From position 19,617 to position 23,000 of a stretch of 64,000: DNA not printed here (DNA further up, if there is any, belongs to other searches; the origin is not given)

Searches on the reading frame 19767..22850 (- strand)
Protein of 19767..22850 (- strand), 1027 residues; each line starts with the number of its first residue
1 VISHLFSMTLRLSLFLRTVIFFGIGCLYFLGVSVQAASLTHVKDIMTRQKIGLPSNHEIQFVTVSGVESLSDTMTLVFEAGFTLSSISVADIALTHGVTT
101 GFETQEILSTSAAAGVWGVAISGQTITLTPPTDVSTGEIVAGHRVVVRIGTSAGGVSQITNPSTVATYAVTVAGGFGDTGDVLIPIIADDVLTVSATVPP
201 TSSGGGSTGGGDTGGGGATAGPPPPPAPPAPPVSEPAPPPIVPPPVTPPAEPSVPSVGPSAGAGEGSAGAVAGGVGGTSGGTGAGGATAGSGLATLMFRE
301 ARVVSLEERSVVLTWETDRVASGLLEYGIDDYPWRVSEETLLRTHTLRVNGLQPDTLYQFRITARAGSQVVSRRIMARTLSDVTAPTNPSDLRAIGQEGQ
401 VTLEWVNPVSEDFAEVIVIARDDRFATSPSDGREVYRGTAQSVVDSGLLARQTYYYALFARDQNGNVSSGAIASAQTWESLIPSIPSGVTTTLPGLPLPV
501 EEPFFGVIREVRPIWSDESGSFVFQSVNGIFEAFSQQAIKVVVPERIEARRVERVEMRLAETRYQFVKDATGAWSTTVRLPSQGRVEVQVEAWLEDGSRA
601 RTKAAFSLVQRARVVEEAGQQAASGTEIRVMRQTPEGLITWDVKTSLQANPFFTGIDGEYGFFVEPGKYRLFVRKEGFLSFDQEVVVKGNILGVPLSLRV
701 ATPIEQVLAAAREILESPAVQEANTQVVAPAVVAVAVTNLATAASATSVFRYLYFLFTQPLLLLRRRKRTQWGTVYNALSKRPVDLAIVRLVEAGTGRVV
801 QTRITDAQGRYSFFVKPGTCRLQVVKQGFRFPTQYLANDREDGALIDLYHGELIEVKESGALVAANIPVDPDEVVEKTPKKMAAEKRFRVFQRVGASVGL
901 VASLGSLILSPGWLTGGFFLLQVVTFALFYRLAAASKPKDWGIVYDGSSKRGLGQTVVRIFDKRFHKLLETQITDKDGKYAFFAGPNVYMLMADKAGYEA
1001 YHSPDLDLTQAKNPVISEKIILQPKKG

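Call 76: search_protein_families(library=pfam, proteins=[window:19767-22850:-], max_evalue=0.001)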
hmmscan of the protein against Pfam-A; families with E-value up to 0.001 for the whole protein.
window:19767-22850:- (1027 aa): 6 families
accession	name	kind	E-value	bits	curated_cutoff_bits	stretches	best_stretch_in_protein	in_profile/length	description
PF13620.12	CarboxypepD_reg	-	1.8e-15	57.5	32.3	1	773-830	4-60/82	Carboxypeptidase regulatory-like domain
PF00041.27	fn3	-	1.3e-07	32.1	25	1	302-367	7-71/84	Fibronectin type III domain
PF16656.11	Pur_ac_phosph_N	-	1.6e-06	29.1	30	1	307-370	11-84/93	Purple acid Phosphatase, N-terminal domain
PF17210.9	SdrD_B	-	3.8e-06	27.5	29.7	0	784-841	24-82/112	SdrD B-like domain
PF13715.12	CarbopepD_reg_2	-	7e-06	26.4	32.2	0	773-829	3-55/88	CarboxypepD_reg-like domain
PF07210.18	DUF1416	-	0.0006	20.1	23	0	773-827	24-75/97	Protein of unknown function (DUF1416)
